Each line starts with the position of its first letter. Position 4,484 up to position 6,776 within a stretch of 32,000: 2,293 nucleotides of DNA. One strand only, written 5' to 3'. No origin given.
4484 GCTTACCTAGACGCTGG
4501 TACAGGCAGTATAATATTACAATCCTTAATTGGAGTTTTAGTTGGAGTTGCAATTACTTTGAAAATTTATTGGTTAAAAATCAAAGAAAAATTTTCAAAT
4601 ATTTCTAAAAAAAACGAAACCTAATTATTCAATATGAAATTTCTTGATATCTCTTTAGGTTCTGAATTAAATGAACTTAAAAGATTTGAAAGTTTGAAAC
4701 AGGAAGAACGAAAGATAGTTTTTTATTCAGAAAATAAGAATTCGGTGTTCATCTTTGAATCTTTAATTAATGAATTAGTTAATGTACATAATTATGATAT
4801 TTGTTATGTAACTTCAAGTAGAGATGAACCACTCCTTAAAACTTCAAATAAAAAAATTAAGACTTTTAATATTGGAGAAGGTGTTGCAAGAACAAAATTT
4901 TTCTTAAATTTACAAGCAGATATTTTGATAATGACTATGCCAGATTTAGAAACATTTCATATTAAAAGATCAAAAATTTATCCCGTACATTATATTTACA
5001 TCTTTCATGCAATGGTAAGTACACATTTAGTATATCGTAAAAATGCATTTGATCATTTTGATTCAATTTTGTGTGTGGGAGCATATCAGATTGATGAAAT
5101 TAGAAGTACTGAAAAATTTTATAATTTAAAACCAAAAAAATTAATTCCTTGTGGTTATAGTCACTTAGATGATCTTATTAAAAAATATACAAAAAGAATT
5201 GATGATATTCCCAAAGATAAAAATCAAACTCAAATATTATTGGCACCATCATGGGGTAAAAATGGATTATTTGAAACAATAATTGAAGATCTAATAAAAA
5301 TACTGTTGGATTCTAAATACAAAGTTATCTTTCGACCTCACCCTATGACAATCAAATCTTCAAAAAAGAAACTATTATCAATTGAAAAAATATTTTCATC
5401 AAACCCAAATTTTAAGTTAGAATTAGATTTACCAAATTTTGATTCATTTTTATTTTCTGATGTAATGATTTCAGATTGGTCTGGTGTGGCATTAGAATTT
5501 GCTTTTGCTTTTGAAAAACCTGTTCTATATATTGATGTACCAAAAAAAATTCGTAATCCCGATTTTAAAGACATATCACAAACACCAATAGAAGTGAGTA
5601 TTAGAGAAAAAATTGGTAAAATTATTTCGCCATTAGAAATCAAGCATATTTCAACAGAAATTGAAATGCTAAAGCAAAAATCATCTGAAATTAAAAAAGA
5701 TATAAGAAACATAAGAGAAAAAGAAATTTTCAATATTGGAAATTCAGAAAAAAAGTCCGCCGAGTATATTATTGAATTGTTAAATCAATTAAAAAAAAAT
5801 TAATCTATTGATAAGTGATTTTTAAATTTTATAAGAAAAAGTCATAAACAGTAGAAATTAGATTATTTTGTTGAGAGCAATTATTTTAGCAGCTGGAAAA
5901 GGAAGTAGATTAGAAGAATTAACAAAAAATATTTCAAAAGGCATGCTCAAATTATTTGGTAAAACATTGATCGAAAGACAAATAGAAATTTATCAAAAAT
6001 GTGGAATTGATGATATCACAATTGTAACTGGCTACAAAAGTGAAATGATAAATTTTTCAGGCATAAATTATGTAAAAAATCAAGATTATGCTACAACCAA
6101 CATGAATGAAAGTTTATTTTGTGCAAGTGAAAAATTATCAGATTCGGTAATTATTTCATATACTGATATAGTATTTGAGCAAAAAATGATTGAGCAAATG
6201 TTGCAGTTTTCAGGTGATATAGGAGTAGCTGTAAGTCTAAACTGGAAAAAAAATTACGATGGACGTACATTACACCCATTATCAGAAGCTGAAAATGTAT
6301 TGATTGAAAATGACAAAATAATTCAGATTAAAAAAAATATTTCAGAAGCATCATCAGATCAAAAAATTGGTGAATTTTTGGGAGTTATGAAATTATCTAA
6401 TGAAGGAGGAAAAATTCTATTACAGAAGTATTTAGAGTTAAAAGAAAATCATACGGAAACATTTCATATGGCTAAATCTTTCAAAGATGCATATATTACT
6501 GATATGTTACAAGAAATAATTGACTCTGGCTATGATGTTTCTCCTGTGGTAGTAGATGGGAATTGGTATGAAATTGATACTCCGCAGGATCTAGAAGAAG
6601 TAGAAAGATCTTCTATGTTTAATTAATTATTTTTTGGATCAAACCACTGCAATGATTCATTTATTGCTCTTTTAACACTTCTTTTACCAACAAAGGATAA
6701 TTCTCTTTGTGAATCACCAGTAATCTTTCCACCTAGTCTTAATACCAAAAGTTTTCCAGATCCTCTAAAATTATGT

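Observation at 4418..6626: Candidate phosphonate activation and transfer module: small membrane protein, TagF-like transferase, LicC/PntC-like nucleotidyltransferase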

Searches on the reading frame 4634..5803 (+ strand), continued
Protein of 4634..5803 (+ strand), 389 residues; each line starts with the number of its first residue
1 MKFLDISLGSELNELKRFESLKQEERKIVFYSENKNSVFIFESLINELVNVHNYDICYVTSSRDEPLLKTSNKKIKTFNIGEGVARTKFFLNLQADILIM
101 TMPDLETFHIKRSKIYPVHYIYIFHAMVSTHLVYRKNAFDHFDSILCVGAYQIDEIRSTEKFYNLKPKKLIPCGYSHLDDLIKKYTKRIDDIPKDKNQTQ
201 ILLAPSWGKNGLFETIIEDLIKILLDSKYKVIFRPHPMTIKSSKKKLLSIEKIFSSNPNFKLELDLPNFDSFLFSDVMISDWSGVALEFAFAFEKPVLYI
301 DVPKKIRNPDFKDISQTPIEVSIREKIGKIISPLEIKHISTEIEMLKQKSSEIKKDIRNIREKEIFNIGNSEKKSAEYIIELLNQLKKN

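Call 85: find_related_loci(query=A2, collection=viral_contigs, flank=8000)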
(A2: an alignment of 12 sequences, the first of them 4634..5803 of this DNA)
Query A2 (389 aa) in viral_contigs; peptide patterns used: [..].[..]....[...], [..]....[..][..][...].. (x = any residue, [..] = any of these).
58 stretches matched a pattern; 1 encode a relative of the query (tblastn E <= 1e-3); 1 distinct loci.
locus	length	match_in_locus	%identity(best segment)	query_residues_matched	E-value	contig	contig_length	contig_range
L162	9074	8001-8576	28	200-389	2e-28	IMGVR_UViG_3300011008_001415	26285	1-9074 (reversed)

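Call 87: search_protein_families(library=pfam, proteins=[L077:6324-7622:+, L019:1199-2830:+], max_evalue=0.0001)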
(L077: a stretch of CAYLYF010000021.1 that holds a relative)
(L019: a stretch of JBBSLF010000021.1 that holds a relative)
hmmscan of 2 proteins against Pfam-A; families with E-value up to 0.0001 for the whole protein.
L077:6324-7622:+ (432 aa): 2 families
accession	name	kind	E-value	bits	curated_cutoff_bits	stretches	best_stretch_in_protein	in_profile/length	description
PF13714.12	PEP_mutase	-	1.2e-56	192.4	31.5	1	148-406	1-240/240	Phosphoenolpyruvate phosphomutase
PF01467.32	CTP_transf_like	-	1e-12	48.8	21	1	9-130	5-130/133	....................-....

L019:1199-2830:+ (543 aa): 4 families
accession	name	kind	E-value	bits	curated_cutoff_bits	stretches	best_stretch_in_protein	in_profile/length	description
PF13714.12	PEP_mutase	-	1.7e-62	211.6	31.5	1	9-253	1-239/240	Phosphoenolpyruvate phosphomutase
PF12804.13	NTP_transf_3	-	1.3e-13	51.9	27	1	298-406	1-108/160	MobA-like NTP transferase domain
PF00483.29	NTP_transferase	-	2.6e-07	30.9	21.2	1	298-353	2-58/245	Nucleotidyl transferase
PF01128.25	IspD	-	3.4e-05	24.2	27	0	298-347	3-50/221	2-C-methyl-D-erythritol 4-phosphate cytidylyltransferase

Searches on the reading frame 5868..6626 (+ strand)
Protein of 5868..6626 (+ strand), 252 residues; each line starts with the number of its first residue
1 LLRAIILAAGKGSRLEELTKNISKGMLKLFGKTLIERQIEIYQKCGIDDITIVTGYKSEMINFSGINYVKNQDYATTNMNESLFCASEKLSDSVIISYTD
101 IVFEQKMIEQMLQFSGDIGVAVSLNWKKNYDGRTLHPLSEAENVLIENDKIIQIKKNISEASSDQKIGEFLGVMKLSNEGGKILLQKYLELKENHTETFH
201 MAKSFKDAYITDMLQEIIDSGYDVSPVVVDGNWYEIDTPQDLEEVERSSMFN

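Call 3: search_protein_families(library=pfam, proteins=[window:5868-6626:+], max_evalue=0.1)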
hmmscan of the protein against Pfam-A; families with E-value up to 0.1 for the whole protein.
window:5868-6626:+ (252 aa): 3 families
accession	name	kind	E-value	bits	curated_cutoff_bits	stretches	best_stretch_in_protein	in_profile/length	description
PF12804.13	NTP_transf_3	-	5.3e-17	62.9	27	1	4-119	1-115/160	MobA-like NTP transferase domain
PF00483.29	NTP_transferase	-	1.4e-11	44.9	21.2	1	4-63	2-63/245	Nucleotidyl transferase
PF01128.25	IspD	-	0.0029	17.8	27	1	4-54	3-51/221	2-C-methyl-D-erythritol 4-phosphate cytidylyltransferase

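Call 4: search_protein_families(library=ncbifam, proteins=[window:5868-6626:+], max_evalue=0.1)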
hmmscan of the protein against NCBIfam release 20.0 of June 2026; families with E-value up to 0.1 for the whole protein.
window:5868-6626:+ (252 aa): 43 families (the best 25 are shown)
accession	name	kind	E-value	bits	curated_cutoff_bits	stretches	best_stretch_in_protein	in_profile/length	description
TIGR03992.1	Arch_glmU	subfamily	5.1e-24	84.9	292.1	1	3-248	2-226/393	bifunctional sugar-1-phosphate nucleotidylyltransferase/acetyltransferase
NF041313.1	UDPGP_AglF_Halo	equivalog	2.2e-17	63.3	400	2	3-108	2-113/234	UTP--glucose-1-phosphate uridylyltransferase AglF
NF041135.1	IPPtranDIPPsyn_Thcocales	equivalog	3.5e-16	59.2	580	1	3-162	2-153/419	bifunctional L-myo-inositol-1-phosphate cytidylyltransferase/CDP-L-myo-inositol myo-inositolphosphotransferase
NF041173.1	Sug_nt_acttase_Thmprot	equivalog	1.1e-15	57.5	600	1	3-135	2-140/405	bifunctional sugar-1-phosphate nucleotidylyltransferase/acetyltransferase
NF045761.1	NAMPUrTaseMurU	equivalog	6.6e-15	55.6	250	1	2-62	1-61/226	N-acetylmuramate alpha-1-phosphate uridylyltransferase MurU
NF045665.1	NTPtran_DVU1551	equivalog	1.3e-14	54.1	315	1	3-94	2-94/359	DVU_1551 family NTP transferase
TIGR01208.1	rmlA_long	equivalog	4.9e-13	48.7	320.25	2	3-62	1-61/353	glucose-1-phosphate thymidylyltransferase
TIGR02623.1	G1P_cyt_trans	equivalog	3e-10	40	300.25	1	3-89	2-88/255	glucose-1-phosphate cytidylyltransferase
TIGR03310.1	matur_MocA_YgfJ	equivalog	1.6e-09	38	186.45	1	4-116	2-117/188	molybdenum cofactor cytidylyltransferase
TIGR01099.1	galU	equivalog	2.3e-08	34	326.8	1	3-68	3-69/261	UTP--glucose-1-phosphate uridylyltransferase GalU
TIGR01173.1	glmU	equivalog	2.8e-08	33.1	366.85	1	3-160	2-164/452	bifunctional UDP-N-acetylglucosamine diphosphorylase/glucosamine-1-phosphate N-acetyltransferase GlmU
NF052502.1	man1P_GTase_Rv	exception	1.5e-07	30.7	440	1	4-62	3-61/352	mannose-1-phosphate guanylyltransferase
NF010937.0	PRK14357.1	equivalog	1.8e-07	30.4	658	1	2-120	1-123/448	bifunctional UDP-N-acetylglucosamine diphosphorylase/glucosamine-1-phosphate N-acetyltransferase GlmU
NF010934.1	PRK14354.1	equivalog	2.6e-07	29.5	450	1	4-92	2-88/447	bifunctional UDP-N-acetylglucosamine diphosphorylase/glucosamine-1-phosphate N-acetyltransferase GlmU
TIGR02091.1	glgC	equivalog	2.7e-07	30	424.9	1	4-62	3-62/364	glucose-1-phosphate adenylyltransferase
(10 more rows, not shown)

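Call 15: search_solved_structures(query=window:5868-6626:+, max_evalue=0.01, show_alignments=3)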
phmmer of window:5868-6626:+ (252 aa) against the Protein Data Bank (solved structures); distinct sequences matched with E-value up to 0.01: 38.
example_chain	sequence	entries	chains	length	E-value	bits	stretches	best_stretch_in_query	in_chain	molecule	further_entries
1jyk_A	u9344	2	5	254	1e-15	60.9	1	2-105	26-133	CTP:phosphocholine Cytidylyltransferase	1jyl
2ggo_A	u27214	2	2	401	2.7e-11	46.4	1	3-132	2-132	401aa long hypothetical glucose-1-phosphate thymidylyltransferase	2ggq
5z09_A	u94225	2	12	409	3.8e-10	42.7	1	3-131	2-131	Dual sugar-1-phosphate nucleotidylyltransferase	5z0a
6pd1_A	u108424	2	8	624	4.9e-10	42.4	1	3-106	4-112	Nucleotidyl transferase/aminotransferase, class V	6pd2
1tzf_A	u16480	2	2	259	1.3e-05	27.9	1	3-83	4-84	Glucose-1-phosphate cytidylyltransferase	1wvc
8hhd_A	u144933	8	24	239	2.3e-05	27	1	2-61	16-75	Nucleotidyl transferase | N-acetylmuramate alpha-1-phosphate uridylyltransferase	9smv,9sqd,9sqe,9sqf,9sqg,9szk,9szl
4jd0_A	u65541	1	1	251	2.4e-05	27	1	2-243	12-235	Nucleotidyl transferase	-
7x8j_A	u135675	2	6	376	5.7e-05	25.8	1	2-64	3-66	Mannose-1-phosphate guanylyltransferase 1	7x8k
8yre_D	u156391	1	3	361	6.6e-05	25.6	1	2-64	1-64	Mannose-1-phosphate guanylyltransferase 1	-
9dqf_A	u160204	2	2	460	8.7e-05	25.2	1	3-62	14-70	Bifunctional protein GlmU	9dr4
1mc3_A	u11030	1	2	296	0.00018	24.2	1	2-55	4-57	GLUCOSE-1-PHOSPHATE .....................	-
3hl3_A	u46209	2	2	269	0.00028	23.5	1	2-66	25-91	Glucose-1-phosphate thymidylyltransferase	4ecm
6b5e_A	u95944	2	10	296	0.0003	23.4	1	2-83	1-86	Glucose-1-phosphate thymidylyltransferase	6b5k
2xme_A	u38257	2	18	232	0.00031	23.4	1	2-118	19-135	CTP-INOSITOL-1-PHOSPHATE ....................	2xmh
4ho0_A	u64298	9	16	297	0.00035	23.2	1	3-54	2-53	Glucose-1-phosphate thymidylyltransferase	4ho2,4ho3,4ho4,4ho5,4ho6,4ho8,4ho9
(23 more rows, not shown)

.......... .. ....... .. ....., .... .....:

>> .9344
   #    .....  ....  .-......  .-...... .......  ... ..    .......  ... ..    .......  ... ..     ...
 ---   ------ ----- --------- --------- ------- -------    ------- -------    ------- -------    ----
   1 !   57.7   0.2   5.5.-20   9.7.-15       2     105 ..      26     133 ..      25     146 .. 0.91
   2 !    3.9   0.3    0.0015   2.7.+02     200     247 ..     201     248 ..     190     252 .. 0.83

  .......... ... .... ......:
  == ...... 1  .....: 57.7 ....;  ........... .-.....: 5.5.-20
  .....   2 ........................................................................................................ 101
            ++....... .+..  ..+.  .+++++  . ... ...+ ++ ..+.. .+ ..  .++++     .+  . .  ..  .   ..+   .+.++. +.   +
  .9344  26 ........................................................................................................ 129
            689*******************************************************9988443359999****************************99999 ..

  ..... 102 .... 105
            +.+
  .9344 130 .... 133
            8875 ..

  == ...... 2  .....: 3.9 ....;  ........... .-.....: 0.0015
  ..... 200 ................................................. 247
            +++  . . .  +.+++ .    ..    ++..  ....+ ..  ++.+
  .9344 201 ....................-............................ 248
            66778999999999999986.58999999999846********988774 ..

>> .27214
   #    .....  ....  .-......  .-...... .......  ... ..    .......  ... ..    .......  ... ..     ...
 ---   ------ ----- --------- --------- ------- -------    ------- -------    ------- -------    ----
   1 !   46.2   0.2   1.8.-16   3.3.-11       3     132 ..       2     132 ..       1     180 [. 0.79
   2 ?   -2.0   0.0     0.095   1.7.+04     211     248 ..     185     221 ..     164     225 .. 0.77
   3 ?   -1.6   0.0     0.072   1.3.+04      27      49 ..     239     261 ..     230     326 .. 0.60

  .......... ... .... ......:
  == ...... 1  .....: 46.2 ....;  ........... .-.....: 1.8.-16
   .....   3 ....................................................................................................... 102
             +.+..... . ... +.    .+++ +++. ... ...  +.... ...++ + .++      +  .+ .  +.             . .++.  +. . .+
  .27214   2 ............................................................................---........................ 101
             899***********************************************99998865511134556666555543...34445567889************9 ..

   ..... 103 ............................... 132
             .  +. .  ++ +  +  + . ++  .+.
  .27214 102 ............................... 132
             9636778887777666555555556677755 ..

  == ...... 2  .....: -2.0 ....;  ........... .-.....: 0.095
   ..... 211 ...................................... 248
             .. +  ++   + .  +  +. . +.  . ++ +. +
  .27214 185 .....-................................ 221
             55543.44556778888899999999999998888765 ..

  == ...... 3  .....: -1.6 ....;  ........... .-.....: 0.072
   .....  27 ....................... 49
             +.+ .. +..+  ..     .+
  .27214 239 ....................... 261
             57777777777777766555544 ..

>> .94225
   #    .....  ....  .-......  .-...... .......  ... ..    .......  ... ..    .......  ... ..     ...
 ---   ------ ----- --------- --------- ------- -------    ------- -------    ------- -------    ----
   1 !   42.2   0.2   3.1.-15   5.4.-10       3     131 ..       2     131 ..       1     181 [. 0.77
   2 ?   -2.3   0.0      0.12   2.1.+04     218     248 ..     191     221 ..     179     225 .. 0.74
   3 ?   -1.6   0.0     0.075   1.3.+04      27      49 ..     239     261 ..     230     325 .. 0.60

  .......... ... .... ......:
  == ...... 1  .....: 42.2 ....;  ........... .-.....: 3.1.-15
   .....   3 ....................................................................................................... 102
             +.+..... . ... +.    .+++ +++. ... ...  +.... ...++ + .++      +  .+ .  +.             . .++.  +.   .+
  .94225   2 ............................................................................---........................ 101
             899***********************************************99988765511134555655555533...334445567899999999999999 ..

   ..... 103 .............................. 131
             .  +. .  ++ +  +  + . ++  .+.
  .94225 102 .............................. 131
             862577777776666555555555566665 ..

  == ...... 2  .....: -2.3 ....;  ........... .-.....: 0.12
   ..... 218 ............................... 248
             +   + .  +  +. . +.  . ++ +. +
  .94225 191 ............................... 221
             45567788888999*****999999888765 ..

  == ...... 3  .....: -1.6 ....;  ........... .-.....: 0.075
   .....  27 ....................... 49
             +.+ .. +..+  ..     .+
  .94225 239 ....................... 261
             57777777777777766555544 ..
